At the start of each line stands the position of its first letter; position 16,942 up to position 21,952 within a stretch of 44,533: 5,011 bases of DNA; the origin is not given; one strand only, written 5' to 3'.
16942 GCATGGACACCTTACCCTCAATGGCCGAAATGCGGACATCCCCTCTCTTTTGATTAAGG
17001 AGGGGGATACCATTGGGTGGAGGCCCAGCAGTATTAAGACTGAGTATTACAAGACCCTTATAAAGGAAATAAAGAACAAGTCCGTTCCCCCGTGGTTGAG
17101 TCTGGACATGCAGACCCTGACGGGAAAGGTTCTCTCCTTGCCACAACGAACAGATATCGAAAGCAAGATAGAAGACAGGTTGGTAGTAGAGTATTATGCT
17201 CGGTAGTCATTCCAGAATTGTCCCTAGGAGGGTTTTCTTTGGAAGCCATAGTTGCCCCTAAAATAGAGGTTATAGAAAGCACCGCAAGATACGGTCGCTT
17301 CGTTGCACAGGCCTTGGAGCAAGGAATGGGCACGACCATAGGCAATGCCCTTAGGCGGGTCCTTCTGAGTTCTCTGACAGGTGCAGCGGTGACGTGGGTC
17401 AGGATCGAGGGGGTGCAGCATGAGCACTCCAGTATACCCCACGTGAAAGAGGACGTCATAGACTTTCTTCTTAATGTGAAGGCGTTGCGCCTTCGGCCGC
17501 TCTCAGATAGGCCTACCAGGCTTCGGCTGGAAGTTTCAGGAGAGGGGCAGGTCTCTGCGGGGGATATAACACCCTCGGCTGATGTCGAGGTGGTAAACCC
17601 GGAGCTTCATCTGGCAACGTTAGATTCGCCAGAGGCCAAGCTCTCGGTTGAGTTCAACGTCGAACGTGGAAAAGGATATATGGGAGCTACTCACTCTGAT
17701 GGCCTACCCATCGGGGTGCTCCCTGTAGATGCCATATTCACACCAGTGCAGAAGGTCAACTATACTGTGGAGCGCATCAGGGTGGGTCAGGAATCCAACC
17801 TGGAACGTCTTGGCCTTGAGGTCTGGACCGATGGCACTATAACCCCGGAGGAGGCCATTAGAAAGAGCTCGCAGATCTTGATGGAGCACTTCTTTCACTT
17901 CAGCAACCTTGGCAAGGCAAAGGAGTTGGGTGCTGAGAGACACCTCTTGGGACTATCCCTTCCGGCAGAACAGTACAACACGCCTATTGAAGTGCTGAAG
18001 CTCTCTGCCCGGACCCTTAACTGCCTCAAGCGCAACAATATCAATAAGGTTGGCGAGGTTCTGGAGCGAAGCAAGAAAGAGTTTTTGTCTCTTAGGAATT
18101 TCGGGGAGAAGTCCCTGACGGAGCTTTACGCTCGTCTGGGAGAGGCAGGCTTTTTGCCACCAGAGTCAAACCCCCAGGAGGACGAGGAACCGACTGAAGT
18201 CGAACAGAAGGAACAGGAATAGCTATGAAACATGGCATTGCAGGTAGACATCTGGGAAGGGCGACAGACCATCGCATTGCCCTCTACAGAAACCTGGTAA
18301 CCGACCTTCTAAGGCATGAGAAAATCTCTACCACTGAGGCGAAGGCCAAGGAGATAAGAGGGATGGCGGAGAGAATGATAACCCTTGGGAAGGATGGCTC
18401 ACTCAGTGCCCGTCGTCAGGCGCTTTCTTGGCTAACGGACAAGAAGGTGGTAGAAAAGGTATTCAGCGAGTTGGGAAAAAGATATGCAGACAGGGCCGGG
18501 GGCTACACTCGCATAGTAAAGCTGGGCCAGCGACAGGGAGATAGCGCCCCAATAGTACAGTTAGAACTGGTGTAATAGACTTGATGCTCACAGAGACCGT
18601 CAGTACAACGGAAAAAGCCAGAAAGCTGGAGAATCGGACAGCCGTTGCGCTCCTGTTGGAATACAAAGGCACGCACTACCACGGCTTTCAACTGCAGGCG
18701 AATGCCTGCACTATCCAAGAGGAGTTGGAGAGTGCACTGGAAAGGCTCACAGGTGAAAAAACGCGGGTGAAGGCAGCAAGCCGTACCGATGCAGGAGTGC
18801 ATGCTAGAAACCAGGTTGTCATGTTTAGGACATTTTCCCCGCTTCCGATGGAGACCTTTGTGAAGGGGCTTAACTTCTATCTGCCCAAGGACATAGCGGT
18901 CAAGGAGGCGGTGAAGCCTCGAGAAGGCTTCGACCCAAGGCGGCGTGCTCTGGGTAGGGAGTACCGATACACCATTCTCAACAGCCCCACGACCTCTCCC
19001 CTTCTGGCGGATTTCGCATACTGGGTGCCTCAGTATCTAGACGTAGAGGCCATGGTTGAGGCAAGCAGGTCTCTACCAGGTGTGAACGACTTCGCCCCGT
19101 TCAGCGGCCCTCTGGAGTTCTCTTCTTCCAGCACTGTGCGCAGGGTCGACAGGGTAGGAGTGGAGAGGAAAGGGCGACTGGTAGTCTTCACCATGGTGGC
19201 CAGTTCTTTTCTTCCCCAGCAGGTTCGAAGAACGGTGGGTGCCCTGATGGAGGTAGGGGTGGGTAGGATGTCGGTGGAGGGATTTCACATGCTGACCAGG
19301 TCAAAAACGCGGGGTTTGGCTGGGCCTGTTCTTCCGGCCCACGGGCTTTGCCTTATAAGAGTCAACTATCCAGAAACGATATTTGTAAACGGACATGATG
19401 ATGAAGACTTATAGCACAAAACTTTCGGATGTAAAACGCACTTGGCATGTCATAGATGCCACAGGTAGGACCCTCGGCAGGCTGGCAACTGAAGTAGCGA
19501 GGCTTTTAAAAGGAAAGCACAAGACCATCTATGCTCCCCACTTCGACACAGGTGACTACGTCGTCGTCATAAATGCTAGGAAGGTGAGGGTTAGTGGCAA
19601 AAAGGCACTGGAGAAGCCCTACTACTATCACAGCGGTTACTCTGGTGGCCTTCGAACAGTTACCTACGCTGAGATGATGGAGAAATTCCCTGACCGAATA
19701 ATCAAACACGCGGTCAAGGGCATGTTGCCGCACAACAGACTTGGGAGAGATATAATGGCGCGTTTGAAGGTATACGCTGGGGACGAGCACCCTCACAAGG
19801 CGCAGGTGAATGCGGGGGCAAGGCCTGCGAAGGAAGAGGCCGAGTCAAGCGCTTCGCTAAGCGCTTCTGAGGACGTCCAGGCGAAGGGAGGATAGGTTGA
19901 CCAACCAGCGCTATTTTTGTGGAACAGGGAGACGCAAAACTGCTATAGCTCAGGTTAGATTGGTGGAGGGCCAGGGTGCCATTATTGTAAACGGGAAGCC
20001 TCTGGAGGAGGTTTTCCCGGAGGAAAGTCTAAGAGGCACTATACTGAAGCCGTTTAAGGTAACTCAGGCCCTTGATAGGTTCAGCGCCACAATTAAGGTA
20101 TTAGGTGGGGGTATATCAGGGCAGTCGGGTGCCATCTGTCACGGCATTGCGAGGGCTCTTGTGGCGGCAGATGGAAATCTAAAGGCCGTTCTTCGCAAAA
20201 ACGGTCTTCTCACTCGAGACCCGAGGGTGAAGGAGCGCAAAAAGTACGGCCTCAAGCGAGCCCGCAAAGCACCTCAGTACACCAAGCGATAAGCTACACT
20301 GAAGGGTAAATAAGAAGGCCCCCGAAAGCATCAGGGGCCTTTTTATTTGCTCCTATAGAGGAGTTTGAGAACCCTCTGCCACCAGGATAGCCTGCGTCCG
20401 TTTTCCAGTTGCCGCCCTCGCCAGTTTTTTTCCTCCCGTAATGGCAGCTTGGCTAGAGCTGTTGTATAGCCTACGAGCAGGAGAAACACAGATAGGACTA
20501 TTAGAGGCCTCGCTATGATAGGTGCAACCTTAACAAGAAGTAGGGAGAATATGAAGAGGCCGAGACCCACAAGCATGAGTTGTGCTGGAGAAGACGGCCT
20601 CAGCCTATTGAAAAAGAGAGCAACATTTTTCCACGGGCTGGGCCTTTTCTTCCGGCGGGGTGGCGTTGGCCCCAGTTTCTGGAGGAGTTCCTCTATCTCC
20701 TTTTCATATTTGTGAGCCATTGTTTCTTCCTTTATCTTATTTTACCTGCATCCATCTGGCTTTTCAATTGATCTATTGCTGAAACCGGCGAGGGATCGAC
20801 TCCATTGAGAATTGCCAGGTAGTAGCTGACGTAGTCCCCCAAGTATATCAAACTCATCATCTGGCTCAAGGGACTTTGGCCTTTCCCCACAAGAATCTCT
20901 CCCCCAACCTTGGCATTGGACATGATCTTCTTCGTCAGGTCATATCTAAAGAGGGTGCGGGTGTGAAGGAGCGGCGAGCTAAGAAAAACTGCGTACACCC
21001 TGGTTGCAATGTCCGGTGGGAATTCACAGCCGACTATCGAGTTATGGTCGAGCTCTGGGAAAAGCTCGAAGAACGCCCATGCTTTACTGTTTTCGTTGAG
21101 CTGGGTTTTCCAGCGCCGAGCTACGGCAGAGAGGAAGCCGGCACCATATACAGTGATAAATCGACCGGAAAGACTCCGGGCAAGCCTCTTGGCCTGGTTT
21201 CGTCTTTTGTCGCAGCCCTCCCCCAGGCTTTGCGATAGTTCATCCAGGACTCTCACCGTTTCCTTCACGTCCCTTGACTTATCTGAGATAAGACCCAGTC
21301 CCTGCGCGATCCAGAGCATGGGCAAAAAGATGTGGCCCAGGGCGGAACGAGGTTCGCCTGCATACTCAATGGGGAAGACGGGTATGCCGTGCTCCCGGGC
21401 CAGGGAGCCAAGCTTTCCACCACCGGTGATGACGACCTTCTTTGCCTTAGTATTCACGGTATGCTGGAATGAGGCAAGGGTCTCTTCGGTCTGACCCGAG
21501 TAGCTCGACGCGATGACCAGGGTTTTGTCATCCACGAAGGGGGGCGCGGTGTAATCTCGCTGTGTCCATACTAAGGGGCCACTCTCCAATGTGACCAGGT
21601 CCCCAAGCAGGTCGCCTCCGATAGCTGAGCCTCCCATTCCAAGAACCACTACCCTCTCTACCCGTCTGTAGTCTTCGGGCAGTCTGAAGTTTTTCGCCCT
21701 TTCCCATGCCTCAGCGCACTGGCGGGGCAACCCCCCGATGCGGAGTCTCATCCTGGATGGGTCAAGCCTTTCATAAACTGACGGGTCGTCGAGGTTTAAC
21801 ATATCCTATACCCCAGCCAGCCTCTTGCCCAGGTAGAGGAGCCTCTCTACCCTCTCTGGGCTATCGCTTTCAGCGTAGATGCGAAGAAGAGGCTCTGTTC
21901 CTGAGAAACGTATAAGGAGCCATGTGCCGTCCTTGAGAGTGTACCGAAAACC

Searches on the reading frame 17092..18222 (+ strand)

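Call 72: search_protein_families(library=pfam, proteins=[window:17092-18222:+], max_evalue=0.00001)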
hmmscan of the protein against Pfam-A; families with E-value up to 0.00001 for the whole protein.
window:17092-18222:+ (376 aa): 3 families
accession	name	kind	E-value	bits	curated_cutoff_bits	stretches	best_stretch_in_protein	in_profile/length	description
PF01000.31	RNA_pol_A_bac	-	2.9e-26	92.5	33.9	1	103-217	1-119/119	RNA polymerase Rpb3/RpoA insert domain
PF01193.29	RNA_pol_L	-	1e-21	76.8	24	1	75-267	3-74/74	RNA polymerase Rpb3/Rpb11 dimerisation domain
PF03118.21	RNA_pol_A_CTD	-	1.2e-18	67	23.8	1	293-350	9-66/67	Bacterial RNA polymerase, alpha chain C terminal domain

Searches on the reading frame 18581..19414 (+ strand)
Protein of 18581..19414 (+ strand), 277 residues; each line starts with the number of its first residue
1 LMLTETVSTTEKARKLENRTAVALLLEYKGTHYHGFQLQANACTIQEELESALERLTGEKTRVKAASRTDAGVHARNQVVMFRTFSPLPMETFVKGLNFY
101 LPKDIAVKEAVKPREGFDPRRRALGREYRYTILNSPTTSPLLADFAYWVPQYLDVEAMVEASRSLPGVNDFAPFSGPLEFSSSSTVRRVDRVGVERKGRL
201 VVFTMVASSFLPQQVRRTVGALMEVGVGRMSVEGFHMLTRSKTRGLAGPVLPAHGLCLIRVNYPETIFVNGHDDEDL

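Call 72: search_protein_families(library=pfam, proteins=[window:18581-19414:+], max_evalue=0.00001)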
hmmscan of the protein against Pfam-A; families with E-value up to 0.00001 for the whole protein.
window:18581-19414:+ (277 aa): 1 family
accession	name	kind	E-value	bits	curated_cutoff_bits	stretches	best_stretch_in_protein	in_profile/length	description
PF01416.25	PseudoU_synth_1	-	3.7e-31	108.2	23.3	2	161-264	1-108/108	tRNA pseudouridine synthase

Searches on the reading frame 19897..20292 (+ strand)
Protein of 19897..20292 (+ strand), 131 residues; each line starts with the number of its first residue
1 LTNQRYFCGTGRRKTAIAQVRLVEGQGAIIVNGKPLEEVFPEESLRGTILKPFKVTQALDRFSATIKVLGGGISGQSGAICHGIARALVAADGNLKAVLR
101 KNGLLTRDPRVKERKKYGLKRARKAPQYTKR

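Call 18: search_protein_families(library=pfam, proteins=[window:19897-20292:+], max_evalue=0.01)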
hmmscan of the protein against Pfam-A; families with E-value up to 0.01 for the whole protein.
window:19897-20292:+ (131 aa): 1 family
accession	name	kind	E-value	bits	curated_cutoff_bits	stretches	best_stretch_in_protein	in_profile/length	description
PF00380.25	Ribosomal_S9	-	3.5e-45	153.8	22.5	1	11-131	1-121/121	Ribosomal protein S9/S16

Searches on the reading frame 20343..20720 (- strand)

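Call 9: search_protein_families(library=pfam, proteins=[window:20343-20720:-], max_evalue=0.001)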
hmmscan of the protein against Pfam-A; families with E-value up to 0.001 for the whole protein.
window:20343-20720:- (125 aa): 0 families

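Call 65: search_protein_families(library=pfam, proteins=[window:20343-20720:-], max_evalue=1)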
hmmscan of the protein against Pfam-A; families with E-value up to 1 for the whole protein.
window:20343-20720:- (125 aa): 2 families
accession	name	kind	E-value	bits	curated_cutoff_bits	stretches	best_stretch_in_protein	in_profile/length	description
PF13567.11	DUF4131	-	0.077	13.1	31.6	1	46-98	5-58/165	Domain of unknown function (DUF4131)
PF24368.1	DUF7524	-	0.31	11.2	27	1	19-88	117-182/182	Family of unknown function (DUF7524)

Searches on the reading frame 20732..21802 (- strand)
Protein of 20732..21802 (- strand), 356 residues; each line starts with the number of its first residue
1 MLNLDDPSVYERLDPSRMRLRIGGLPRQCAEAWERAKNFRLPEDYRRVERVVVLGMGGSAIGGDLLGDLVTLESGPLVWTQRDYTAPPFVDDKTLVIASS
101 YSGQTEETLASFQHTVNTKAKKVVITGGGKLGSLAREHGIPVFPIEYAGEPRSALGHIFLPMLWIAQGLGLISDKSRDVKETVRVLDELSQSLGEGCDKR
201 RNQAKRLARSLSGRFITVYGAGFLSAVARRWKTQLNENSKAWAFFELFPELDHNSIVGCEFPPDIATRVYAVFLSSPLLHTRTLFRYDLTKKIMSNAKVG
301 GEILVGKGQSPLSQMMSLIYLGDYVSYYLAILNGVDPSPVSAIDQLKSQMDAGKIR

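Call 9: search_protein_families(library=pfam, proteins=[window:20732-21802:-], max_evalue=0.001)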
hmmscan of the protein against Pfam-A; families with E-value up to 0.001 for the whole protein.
window:20732-21802:- (356 aa): 2 families
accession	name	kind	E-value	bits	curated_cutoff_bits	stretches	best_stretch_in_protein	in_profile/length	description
PF10432.14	bact-PGI_C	-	9.1e-49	165.7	24.5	1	201-350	2-151/151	Bacterial phospho-glucose isomerase C-terminal SIS domain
PF01380.27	SIS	-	1e-05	25.8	25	0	49-136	6-96/131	SIS domain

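Call 48: search_protein_families(library=ncbifam, proteins=[window:20732-21802:-], max_evalue=0.00001)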
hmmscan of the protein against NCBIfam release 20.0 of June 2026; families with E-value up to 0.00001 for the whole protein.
window:20732-21802:- (356 aa): 6 families
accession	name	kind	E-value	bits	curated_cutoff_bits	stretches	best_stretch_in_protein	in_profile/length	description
NF006425.0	PRK08674.1-5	equivalog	2e-108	362.5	471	1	2-351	3-354/358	bifunctional phosphoglucose/phosphomannose isomerase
NF006426.0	PRK08674.1-6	subfamily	1.6e-98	329.9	295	1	5-351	3-350/354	bifunctional phosphoglucose/phosphomannose isomerase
NF006424.0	PRK08674.1-3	equivalog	7.9e-87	291.9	730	1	2-350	4-352/355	bifunctional phosphoglucose/phosphomannose isomerase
TIGR02128.1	G6PI_arch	equivalog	6.3e-75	251.9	213.9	1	34-350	6-307/308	bifunctional phosphoglucose/phosphomannose isomerase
NF006423.0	PRK08674.1-2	equivalog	2.8e-70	236.7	254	1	46-350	25-316/317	bifunctional phosphoglucose/phosphomannose isomerase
NF006422.0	PRK08674.1-1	subfamily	1e-34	120.4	317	1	47-347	24-292/302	bifunctional phosphoglucose/phosphomannose isomerase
